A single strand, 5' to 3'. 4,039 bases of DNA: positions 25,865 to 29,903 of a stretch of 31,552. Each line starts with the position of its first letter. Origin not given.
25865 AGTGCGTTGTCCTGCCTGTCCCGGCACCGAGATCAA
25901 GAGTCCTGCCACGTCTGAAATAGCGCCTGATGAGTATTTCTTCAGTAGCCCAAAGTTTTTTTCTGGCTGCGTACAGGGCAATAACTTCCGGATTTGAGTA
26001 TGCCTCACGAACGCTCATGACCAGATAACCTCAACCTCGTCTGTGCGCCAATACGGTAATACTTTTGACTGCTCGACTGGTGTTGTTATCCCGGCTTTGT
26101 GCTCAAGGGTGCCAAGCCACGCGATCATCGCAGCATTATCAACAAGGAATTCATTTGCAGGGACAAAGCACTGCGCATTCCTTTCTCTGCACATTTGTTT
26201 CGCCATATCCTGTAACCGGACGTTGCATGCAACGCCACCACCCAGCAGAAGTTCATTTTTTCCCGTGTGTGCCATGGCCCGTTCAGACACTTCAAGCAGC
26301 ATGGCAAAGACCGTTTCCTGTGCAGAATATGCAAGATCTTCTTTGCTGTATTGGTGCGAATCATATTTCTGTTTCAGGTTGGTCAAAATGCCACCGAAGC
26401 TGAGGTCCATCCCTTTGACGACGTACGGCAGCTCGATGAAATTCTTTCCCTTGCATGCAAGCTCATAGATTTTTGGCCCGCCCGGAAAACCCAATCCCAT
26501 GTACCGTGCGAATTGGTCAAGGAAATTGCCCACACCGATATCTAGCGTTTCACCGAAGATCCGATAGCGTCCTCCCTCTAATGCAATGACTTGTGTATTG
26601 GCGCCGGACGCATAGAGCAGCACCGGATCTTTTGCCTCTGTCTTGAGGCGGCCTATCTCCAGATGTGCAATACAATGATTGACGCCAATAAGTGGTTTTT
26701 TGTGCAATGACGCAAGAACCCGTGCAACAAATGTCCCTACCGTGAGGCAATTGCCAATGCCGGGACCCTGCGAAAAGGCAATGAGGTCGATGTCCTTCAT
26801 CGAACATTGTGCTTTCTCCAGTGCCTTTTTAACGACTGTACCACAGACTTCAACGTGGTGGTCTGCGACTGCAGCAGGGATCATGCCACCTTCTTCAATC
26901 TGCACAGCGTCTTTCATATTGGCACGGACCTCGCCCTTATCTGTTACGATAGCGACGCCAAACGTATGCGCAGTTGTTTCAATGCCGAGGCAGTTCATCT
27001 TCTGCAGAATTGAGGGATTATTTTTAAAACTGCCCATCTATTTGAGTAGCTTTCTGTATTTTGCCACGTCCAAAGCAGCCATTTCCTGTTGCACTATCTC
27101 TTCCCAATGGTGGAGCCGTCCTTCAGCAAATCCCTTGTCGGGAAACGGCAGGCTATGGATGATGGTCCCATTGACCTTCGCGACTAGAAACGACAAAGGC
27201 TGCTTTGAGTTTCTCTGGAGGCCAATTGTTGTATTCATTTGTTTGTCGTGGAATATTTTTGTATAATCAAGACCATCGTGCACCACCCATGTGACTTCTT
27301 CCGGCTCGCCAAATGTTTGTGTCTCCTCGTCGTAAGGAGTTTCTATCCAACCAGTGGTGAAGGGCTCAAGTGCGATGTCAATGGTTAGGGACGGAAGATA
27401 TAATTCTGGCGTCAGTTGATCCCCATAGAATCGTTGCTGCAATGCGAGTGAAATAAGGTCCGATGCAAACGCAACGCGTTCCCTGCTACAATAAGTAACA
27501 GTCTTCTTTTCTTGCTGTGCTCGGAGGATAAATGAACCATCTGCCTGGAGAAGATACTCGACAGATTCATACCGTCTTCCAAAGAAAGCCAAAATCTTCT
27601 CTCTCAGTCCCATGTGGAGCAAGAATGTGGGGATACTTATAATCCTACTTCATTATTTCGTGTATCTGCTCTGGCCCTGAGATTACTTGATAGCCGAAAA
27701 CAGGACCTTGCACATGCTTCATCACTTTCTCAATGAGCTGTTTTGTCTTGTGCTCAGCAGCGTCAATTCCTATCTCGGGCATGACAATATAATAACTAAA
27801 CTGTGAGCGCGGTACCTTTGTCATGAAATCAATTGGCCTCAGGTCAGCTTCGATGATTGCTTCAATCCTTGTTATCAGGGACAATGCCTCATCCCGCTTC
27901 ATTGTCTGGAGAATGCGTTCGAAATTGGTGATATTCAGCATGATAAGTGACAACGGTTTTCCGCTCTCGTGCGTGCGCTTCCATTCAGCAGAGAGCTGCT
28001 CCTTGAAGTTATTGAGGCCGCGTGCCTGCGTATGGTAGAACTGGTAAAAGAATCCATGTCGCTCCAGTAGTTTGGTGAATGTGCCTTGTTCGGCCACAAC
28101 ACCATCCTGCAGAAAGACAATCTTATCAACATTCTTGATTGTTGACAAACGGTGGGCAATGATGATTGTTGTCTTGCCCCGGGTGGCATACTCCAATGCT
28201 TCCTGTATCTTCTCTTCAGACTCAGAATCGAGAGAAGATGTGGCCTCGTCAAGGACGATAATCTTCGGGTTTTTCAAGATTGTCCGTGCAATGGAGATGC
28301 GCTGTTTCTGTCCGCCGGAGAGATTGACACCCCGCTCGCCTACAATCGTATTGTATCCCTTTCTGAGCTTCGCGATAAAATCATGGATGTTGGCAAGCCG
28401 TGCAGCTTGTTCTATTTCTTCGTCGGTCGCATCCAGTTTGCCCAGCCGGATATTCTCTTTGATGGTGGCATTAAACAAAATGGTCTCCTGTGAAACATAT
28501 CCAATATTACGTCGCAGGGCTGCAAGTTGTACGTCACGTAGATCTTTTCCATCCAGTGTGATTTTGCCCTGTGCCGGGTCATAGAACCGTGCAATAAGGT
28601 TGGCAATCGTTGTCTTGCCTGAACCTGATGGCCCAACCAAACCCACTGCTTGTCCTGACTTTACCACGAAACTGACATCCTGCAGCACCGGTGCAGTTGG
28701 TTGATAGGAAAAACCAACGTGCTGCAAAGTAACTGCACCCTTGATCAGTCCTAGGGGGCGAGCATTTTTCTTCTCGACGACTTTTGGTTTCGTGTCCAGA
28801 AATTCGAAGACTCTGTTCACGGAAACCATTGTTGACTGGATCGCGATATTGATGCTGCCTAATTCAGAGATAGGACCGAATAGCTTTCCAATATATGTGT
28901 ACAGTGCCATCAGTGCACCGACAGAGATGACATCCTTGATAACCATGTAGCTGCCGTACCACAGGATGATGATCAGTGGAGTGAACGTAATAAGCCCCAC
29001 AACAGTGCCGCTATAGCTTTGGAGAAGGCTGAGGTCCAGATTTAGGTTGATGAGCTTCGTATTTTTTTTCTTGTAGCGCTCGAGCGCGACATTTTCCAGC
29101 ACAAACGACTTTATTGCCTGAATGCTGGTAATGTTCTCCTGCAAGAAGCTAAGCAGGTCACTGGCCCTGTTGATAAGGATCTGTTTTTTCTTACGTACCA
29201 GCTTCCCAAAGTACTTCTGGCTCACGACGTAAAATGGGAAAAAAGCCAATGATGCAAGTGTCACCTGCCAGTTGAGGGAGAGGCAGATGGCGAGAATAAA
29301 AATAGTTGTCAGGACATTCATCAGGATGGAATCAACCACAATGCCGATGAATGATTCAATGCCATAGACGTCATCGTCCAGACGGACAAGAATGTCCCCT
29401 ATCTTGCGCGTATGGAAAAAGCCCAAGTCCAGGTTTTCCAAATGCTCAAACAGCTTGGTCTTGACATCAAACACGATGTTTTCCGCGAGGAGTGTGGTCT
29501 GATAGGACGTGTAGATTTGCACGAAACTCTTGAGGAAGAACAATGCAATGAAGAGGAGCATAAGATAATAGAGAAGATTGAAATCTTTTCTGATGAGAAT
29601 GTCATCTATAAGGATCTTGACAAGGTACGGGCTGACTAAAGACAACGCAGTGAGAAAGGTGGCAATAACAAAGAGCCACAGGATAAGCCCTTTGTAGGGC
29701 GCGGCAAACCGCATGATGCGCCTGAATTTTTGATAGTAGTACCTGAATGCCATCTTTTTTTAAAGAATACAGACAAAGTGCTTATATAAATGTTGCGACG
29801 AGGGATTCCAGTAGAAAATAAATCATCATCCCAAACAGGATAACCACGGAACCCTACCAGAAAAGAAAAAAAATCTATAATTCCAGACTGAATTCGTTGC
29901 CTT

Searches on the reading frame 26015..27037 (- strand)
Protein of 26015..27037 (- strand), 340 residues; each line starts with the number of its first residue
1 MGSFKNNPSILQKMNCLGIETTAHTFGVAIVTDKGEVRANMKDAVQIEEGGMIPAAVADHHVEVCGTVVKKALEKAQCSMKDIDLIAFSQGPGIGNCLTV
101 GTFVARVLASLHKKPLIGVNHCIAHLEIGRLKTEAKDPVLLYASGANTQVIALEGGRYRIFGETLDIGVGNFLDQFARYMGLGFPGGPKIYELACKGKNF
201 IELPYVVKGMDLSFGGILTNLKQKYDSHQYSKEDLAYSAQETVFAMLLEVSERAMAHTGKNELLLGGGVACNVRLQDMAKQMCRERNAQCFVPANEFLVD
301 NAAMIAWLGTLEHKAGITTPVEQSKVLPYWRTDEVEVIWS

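Call 31: search_protein_families(library=pfam, proteins=[window:26015-27037:-], max_evalue=0.001)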
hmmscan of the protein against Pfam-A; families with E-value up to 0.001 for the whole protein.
window:26015-27037:- (340 aa): 2 families
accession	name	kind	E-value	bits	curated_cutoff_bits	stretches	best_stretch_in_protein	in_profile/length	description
PF00814.31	TsaD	-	3.6e-80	269.9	24.8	1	45-307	13-264/264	tRNA N6-adenosine threonylcarbamoyltransferase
PF22521.2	HypF_C_2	-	2.6e-07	31.1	27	1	196-294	129-228/241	Carbamoyltransferase, Kae1-like Domain, second subdomain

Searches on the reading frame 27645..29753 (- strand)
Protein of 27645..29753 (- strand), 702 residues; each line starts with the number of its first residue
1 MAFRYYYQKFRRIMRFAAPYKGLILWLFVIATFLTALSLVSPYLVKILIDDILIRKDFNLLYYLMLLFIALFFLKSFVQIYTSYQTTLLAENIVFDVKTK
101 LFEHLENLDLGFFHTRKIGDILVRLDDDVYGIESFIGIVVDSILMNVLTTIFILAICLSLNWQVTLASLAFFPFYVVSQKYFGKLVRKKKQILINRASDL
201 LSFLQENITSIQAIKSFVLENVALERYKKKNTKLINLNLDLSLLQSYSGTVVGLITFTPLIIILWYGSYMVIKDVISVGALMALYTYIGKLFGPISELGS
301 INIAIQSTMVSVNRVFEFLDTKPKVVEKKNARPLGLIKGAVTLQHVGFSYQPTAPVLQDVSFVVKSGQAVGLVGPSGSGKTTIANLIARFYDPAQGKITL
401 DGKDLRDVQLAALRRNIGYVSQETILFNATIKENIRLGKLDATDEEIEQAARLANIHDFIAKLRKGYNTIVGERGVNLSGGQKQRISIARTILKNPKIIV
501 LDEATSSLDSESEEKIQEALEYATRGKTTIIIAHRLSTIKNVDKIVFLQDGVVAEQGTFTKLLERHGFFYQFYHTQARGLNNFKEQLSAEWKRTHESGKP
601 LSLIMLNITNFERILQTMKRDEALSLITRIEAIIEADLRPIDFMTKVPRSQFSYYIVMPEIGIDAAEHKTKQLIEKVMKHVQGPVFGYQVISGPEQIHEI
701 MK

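Call 12: search_protein_families(library=ncbifam, proteins=[window:27645-29753:-], max_evalue=0.00001)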
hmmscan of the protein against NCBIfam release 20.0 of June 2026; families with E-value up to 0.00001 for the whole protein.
window:27645-29753:- (702 aa): 186 families (the best 25 are shown)
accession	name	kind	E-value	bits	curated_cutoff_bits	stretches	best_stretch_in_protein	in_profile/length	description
NF052233.1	CphA_assoc_ABC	equivalog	2e-137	459.6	880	1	11-587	173-754/766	cyanophycin metabolism-associated ABC transporter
TIGR02203.1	MsbA_lipidA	equivalog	2.8e-133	445.4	602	1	10-577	2-570/572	lipid A export permease/ATP-binding protein MsbA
TIGR01846.1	type_I_sec_HlyB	subfamily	4.4e-132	441.7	725.55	1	20-577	137-693/694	type I secretion system permease/ATPase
TIGR02204.1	MsbA_rel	hypoth_equivalog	3e-130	435.6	780.4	1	9-573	5-572/576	ABC transporter, permease/ATP-binding protein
TIGR00958.1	3a01208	subfamily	1.8e-124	416.6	874.6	1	11-571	150-709/711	antigen peptide transporter 2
NF045513.1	HepA_fam_ABC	equivalog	2.4e-118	396.2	725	1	58-576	91-609/610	heterocyst formation ABC transporter subunit HepA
NF010178.0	PRK13657.1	equivalog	2.3e-115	386.3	733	1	9-578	6-572/588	glucan ABC transporter ATP-binding protein/ permease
NF008381.0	PRK11176.1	equivalog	2.1e-111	373.1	867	1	7-576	10-579/582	lipid A ABC transporter ATP-binding protein/permease MsbA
TIGR03796.1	NHLM_micro_ABC1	equivalog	3.4e-107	359.4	853.3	1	21-571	153-707/710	NHLP family bacteriocin export ABC transporter peptidase/permease/ATPase subunit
TIGR01193.1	bacteriocin_ABC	subfamily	4.2e-101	339.6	523.85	1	20-574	154-707/708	peptide cleavage/export ABC transporter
TIGR03797.1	NHLM_micro_ABC2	equivalog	2.7e-99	333.5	709.4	1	10-576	123-685/686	NHLP bacteriocin export ABC transporter permease/ATPase subunit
NF008055.0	PRK10789.1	equivalog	1.2e-95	321.2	845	1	19-577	17-572/590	SmdA family multidrug ABC transporter permease/ATP-binding protein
TIGR03375.1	type_I_sec_LssB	subfamily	2.9e-92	310.1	693.1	1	29-564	155-690/696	type I secretion system permease/ATPase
TIGR01192.1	chvA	subfamily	1.4e-91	308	585.4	1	7-576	4-570/585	glucan export ABC transporter ATP-binding protein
NF008056.1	PRK10790.1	equivalog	1.1e-86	291.6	746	1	5-579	6-578/584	SmdB family multidrug efflux ABC transporter permease/ATP-binding protein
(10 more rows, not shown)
